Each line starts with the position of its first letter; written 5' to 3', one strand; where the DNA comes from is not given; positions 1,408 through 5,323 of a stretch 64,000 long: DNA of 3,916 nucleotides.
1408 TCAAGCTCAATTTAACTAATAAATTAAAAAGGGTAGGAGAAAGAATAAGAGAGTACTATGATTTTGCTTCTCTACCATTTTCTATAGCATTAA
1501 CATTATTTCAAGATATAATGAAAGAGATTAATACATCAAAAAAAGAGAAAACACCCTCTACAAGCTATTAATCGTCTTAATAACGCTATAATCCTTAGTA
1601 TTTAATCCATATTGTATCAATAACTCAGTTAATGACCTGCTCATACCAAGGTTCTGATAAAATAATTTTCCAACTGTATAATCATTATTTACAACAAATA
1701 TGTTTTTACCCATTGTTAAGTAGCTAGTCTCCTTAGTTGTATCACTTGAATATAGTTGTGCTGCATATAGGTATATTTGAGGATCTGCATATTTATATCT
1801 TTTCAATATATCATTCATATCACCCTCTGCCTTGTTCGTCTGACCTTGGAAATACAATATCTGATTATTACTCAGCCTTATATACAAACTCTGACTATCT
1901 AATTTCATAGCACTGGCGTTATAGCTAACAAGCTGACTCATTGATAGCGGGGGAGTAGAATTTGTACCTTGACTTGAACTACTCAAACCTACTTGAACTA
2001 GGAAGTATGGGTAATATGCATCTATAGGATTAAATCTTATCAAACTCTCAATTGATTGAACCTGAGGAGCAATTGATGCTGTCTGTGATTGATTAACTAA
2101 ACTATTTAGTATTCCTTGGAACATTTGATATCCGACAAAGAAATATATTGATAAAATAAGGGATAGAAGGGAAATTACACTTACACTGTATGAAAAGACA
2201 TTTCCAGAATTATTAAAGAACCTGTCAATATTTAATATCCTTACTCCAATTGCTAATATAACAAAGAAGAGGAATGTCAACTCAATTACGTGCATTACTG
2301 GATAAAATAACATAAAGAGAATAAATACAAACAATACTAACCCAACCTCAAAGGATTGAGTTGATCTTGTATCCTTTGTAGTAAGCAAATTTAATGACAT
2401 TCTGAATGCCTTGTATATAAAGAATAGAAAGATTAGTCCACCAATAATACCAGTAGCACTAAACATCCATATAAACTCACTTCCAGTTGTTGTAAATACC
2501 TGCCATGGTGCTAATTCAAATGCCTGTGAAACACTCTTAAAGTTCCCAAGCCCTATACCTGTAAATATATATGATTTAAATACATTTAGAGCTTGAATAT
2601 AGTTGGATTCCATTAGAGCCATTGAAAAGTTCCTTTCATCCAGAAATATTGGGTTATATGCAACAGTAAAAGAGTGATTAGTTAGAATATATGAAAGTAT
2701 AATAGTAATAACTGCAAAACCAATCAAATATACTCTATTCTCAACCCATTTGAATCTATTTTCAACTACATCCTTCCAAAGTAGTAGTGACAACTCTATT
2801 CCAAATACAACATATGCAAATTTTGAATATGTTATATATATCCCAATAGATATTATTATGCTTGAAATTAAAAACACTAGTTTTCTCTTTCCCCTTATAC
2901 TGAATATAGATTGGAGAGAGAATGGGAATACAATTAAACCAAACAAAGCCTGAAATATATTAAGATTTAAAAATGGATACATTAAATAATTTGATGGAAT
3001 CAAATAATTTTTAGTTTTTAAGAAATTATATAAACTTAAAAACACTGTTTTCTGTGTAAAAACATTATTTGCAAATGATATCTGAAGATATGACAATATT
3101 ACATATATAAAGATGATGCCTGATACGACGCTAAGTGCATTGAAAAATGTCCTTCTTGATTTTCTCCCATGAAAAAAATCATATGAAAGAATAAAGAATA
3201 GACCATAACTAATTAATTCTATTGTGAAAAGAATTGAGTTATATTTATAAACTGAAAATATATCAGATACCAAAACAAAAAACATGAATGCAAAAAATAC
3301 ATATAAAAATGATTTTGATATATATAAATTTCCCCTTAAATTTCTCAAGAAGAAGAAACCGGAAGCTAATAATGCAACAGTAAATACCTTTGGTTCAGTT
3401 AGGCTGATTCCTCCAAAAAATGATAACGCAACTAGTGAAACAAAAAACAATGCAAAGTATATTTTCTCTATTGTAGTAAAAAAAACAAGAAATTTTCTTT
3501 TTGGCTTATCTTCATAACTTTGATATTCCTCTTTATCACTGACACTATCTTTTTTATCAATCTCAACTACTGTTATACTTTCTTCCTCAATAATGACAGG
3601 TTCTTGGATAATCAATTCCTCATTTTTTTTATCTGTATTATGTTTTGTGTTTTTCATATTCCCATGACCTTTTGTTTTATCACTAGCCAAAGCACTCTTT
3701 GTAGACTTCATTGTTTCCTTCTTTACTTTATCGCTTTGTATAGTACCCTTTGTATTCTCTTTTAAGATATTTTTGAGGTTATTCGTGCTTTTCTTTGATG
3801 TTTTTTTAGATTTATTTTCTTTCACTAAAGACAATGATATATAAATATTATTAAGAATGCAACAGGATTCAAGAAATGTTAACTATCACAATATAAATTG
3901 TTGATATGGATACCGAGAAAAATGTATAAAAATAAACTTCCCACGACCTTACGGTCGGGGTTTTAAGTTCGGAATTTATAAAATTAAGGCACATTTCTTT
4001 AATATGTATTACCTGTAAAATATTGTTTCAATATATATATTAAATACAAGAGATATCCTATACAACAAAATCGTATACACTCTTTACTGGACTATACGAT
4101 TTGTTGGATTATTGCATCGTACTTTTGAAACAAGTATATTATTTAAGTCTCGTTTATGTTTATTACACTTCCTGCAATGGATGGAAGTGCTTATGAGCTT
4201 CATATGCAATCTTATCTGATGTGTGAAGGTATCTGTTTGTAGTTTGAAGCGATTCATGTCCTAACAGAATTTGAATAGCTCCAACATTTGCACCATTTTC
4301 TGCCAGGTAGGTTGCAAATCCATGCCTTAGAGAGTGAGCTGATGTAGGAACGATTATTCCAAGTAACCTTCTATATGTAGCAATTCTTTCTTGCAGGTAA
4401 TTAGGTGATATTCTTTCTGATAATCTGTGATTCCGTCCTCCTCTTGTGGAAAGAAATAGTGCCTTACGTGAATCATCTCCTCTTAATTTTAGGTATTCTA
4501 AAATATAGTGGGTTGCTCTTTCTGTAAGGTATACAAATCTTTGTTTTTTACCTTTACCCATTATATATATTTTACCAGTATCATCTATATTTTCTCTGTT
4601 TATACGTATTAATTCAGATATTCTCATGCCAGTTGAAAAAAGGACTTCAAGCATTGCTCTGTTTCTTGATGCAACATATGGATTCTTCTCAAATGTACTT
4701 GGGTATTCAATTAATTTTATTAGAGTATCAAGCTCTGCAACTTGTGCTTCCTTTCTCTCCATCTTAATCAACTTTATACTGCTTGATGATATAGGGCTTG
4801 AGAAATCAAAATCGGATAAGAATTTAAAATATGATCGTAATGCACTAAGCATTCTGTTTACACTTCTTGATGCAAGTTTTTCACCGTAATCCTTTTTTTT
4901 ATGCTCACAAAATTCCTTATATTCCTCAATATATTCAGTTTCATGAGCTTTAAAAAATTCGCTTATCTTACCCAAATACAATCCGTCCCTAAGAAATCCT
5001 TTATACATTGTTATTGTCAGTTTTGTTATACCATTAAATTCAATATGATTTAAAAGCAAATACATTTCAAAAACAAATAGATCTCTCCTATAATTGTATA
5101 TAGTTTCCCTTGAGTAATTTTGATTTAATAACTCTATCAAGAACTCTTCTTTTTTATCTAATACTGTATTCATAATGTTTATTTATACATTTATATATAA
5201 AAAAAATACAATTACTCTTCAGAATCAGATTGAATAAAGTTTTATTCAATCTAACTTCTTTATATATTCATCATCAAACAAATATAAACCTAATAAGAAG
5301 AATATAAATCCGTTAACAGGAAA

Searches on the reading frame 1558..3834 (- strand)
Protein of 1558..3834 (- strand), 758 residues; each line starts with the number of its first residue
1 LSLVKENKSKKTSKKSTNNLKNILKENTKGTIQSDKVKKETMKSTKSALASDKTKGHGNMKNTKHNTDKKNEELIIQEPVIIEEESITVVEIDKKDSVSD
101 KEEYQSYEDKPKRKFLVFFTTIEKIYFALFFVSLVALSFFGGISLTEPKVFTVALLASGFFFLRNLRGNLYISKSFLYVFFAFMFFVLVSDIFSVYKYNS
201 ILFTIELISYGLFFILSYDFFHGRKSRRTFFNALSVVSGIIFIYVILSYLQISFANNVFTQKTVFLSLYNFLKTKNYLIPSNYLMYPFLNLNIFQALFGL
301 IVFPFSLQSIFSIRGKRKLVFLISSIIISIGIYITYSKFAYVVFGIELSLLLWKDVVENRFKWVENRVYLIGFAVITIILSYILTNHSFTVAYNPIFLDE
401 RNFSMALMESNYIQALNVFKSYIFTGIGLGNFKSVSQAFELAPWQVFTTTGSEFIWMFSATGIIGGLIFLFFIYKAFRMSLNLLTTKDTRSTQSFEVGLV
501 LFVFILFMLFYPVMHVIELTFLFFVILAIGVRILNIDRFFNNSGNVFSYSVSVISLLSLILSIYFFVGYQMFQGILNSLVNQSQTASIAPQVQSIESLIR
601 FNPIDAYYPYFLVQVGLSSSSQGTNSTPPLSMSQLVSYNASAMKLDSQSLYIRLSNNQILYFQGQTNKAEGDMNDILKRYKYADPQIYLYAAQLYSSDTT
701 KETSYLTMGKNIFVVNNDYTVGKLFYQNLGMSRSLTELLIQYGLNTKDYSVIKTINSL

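Call 25: search_protein_families(library=ncbifam, proteins=[window:1558-3834:-], max_evalue=0.00001)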
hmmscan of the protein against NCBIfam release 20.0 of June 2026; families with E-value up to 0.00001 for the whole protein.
window:1558-3834:- (758 aa): 0 families

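Call 44: search_protein_families(library=pfam, proteins=[window:1558-3834:-], max_evalue=0.001)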
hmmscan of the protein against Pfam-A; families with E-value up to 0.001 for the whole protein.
window:1558-3834:- (758 aa): 1 family
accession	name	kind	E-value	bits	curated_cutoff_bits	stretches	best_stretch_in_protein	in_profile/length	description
PF04932.20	Wzy_C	-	9e-08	32.5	31.7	1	324-470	2-149/149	O-Antigen ligase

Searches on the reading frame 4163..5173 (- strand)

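Call 44: search_protein_families(library=pfam, proteins=[window:4163-5173:-], max_evalue=0.001)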
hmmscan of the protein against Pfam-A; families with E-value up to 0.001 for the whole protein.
window:4163-5173:- (336 aa): 2 families
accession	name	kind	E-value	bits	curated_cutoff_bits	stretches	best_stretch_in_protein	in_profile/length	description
PF00589.27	Phage_integrase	-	2.5e-34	119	27.1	1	167-320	20-170/172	Phage integrase family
PF02899.23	Phage_int_SAM_1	-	4.9e-09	36.8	22.3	1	97-119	57-79/83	Phage integrase, N-terminal SAM-like domain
